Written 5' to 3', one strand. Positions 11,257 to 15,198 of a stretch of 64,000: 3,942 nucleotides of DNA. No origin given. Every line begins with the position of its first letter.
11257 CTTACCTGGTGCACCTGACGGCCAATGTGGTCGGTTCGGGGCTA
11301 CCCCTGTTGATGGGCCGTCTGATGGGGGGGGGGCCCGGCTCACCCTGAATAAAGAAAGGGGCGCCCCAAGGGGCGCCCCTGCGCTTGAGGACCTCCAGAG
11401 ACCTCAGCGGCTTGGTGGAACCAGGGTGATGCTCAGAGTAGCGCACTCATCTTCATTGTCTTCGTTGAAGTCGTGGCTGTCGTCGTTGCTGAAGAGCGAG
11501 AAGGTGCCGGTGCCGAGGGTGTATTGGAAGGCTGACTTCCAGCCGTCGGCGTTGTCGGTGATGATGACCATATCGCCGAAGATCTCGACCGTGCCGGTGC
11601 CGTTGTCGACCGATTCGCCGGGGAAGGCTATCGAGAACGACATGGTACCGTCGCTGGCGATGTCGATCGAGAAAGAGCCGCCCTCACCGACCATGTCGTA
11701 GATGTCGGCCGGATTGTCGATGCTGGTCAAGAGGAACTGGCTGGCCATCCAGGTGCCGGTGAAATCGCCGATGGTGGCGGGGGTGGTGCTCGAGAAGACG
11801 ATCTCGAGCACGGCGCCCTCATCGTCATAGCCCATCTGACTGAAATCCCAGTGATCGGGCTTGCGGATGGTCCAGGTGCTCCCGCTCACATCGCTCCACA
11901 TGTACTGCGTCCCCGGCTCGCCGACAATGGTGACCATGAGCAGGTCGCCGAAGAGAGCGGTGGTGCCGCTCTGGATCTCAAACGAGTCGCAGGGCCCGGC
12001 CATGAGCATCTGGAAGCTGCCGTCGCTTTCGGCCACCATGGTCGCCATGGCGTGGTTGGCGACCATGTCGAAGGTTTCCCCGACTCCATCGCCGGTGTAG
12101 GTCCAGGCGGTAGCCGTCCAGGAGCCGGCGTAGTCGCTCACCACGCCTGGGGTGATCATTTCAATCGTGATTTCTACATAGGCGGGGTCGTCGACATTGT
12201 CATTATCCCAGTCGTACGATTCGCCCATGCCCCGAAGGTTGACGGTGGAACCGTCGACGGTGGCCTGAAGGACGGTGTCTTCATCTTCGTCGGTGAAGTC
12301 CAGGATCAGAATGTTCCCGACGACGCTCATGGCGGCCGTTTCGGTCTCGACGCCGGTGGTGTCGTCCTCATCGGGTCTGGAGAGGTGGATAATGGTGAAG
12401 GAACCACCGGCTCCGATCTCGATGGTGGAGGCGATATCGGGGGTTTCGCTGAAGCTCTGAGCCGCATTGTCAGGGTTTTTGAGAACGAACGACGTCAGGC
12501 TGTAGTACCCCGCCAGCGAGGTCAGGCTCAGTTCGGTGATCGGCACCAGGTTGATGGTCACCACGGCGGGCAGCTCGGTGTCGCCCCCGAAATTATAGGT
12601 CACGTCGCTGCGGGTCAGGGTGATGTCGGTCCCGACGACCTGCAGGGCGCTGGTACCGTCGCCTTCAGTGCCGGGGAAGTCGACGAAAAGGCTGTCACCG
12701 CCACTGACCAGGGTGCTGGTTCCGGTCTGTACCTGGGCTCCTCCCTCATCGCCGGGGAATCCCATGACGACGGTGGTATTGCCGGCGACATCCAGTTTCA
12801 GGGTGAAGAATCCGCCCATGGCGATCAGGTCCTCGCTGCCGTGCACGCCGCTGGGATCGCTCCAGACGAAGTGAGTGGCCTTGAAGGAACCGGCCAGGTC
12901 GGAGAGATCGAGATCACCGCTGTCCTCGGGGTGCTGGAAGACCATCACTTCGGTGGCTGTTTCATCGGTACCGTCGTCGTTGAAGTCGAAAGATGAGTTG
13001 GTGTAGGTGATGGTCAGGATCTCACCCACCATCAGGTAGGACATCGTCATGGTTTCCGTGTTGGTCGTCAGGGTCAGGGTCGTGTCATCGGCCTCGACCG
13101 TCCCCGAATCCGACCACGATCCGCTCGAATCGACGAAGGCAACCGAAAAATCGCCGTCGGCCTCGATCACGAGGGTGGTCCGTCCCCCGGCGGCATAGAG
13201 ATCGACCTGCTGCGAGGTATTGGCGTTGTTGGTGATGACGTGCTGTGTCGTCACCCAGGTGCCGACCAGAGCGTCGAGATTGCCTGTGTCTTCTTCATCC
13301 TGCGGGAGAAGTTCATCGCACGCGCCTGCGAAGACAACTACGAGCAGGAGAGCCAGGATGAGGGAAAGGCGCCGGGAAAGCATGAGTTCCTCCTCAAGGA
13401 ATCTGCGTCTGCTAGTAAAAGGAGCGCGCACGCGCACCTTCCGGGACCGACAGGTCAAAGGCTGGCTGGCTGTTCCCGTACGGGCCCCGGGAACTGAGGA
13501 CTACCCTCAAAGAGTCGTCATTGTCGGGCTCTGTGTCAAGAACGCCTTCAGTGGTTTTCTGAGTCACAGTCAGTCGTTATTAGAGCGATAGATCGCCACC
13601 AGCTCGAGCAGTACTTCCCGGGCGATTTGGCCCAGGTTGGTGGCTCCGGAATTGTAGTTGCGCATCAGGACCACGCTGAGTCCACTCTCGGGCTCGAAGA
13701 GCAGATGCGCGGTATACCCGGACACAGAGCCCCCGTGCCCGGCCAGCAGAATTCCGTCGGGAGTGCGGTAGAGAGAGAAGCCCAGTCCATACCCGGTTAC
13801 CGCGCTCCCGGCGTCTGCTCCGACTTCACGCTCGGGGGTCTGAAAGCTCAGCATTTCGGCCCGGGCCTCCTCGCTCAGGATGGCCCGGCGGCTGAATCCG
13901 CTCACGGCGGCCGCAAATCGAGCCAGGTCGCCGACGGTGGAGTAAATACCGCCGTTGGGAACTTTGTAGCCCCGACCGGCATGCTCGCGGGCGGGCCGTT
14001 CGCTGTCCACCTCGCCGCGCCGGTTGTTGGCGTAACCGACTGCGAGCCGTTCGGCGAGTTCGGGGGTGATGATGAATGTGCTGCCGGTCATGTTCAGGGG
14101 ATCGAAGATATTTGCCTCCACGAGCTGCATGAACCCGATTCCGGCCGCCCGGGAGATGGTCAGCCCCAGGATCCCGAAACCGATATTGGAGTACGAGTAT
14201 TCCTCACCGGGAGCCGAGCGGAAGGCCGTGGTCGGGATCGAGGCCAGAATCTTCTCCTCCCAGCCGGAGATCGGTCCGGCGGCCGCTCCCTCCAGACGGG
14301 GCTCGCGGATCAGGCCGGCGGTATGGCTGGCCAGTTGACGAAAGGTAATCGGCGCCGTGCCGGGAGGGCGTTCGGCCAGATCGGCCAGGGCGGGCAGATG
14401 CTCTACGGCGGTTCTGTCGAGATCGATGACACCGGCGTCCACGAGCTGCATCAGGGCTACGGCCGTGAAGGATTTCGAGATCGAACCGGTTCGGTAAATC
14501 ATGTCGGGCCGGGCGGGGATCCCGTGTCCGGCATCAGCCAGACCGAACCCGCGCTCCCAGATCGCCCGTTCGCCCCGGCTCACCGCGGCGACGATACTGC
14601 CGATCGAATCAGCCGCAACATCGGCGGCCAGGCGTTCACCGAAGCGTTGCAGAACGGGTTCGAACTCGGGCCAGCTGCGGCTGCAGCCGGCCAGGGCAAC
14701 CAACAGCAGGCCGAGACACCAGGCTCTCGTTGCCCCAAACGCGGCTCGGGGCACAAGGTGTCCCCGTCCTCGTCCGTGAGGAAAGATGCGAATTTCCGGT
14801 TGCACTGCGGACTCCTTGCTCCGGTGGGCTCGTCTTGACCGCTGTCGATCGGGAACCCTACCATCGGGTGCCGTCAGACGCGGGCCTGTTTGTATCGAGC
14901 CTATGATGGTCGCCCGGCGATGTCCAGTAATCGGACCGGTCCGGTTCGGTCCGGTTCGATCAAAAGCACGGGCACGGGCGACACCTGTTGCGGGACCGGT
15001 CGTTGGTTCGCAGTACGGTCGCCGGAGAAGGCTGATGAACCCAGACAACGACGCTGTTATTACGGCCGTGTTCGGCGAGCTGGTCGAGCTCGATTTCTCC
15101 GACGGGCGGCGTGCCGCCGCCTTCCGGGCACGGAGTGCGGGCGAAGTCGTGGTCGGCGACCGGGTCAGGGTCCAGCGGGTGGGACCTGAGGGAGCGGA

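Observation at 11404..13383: Lipoprotein made of five tandem lipocalin-like modules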

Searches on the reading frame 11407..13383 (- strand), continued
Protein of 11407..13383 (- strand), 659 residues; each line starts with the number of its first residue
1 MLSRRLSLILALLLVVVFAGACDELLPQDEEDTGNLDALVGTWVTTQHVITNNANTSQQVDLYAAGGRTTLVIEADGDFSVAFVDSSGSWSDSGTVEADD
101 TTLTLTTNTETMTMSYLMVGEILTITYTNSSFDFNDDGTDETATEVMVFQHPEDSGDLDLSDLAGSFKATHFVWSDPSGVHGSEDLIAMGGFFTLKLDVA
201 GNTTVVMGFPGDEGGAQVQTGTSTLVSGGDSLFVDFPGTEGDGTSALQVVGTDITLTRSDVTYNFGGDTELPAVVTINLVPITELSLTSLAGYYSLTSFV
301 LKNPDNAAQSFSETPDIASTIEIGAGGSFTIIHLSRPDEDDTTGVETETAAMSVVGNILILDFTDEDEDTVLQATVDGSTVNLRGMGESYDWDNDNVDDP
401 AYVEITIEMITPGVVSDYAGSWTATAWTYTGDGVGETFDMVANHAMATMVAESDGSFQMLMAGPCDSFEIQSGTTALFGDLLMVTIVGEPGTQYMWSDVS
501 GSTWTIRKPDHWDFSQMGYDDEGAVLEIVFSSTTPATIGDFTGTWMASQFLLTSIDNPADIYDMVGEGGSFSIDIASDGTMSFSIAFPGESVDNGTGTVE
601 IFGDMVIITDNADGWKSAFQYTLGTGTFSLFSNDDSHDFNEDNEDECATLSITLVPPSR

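Call 66: list_cluster_members(proteins=[P0002, P0009, P0010, P0011, P0017, P0019, P0041, P0049, P0061, P0047])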
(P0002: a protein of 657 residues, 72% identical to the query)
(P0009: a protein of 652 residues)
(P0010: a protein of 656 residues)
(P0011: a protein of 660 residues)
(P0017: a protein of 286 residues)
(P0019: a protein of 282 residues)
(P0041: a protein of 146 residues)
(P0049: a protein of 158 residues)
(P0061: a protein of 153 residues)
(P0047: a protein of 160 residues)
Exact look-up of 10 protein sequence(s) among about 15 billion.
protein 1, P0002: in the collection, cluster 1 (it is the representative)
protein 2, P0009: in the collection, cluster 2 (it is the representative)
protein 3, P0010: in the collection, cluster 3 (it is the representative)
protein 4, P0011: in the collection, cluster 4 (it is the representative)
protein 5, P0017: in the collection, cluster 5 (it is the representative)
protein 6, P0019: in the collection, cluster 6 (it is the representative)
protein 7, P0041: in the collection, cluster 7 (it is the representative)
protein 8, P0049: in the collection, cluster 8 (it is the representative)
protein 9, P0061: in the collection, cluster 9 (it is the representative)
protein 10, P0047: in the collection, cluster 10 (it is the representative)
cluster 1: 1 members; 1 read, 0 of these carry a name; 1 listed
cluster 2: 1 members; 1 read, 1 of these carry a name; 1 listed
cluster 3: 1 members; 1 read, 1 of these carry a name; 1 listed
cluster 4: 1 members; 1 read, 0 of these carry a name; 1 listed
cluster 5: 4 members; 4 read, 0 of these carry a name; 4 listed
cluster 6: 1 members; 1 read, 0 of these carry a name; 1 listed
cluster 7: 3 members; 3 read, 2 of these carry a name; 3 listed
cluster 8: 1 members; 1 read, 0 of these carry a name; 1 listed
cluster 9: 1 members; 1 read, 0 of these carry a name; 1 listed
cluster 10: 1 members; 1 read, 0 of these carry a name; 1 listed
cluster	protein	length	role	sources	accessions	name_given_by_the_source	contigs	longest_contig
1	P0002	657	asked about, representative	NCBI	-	-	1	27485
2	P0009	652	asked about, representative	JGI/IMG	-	hypothetical protein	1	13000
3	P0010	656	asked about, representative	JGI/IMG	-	hypothetical protein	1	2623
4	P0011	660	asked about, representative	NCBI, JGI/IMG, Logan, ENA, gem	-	-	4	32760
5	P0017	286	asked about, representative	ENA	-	-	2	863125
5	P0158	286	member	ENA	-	-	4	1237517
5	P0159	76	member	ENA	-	-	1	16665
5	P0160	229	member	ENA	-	-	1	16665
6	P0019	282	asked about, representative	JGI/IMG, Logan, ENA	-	-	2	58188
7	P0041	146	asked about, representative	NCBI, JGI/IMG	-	hypothetical protein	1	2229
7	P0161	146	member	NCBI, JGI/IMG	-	hypothetical protein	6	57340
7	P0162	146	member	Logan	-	-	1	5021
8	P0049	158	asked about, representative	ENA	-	-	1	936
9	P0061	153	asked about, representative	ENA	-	-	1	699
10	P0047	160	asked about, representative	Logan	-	-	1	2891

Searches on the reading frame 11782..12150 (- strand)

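Call 9: search_protein_families(library=pfam, proteins=[window:11782-12150:-], max_evalue=10)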
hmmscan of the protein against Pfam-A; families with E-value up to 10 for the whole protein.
seq(123 aa): 1 family
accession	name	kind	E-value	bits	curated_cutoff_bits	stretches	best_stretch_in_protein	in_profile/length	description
PF08107.16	Antimicrobial12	-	0.13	12.5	22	1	64-85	4-25/42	Pleurocidin family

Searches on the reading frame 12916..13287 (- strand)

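Call 9: search_protein_families(library=pfam, proteins=[window:12916-13287:-], max_evalue=10)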
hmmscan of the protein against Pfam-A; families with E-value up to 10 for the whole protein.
seq(124 aa): 2 families
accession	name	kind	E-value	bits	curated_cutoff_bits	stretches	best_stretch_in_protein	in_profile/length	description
PF07617.17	DUF1579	-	0.048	14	25.2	1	44-82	73-113/155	Protein of unknown function (DUF1579)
PF17386.8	LBP_C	-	0.26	11.6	26.6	1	17-43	20-47/53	Lacto-N-biose phosphorylase C-terminal domain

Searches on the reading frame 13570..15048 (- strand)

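Call 53: search_protein_families(library=pfam, proteins=[window:13570-15048:-], max_evalue=0.0001)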
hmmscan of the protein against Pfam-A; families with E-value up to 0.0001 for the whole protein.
window:13570-15048:- (492 aa): 1 family
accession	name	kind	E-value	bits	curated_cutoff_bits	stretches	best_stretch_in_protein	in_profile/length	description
PF00144.29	Beta-lactamase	-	9.3e-64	216.1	27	1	141-472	6-317/329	Beta-lactamase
